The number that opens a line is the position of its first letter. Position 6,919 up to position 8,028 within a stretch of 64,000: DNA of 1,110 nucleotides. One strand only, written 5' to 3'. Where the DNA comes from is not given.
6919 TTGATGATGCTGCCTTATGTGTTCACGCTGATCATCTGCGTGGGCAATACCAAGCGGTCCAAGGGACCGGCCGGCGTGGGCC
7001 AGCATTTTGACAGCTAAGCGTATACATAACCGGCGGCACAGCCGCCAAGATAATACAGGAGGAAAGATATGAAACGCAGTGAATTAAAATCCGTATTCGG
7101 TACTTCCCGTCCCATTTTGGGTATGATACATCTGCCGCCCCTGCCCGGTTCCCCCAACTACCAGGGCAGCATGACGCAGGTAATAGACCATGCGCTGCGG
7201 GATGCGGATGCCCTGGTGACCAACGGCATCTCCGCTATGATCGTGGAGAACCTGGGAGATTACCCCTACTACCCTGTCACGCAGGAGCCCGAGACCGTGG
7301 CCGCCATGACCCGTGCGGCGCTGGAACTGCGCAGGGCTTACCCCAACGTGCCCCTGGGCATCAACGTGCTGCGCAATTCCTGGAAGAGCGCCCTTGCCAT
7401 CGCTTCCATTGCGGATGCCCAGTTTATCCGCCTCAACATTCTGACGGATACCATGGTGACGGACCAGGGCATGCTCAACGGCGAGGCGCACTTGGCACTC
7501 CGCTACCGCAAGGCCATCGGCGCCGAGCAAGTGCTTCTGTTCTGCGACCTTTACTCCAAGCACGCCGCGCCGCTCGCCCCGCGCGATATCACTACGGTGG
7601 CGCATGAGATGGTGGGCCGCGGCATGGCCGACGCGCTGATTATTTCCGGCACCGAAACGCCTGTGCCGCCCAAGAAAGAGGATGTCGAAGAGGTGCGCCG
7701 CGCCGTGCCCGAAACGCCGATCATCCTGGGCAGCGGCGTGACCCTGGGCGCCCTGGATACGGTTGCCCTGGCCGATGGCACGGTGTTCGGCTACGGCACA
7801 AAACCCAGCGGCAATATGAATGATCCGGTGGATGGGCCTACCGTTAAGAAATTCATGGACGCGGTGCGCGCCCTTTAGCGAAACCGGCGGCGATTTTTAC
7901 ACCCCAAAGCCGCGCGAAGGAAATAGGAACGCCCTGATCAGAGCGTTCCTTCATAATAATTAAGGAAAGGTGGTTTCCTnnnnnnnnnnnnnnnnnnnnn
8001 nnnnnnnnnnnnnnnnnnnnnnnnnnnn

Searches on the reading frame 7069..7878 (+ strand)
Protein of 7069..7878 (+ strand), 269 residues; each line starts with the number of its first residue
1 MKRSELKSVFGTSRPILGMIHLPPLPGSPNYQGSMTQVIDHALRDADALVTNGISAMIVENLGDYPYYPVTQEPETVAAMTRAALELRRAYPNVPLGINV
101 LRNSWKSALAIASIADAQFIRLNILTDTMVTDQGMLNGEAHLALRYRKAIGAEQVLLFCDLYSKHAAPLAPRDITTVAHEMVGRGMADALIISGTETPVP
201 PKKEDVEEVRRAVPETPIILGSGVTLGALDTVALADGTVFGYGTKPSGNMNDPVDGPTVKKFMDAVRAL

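Call 73: search_protein_families(library=pfam, proteins=[window:7069-7878:+], max_evalue=0.00001)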
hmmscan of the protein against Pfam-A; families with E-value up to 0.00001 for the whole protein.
window:7069-7878:+ (269 aa): 1 family
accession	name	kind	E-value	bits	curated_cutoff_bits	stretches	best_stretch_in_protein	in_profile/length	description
PF03437.21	BtpA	-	3.9e-70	236.7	30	1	13-266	2-252/254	BtpA family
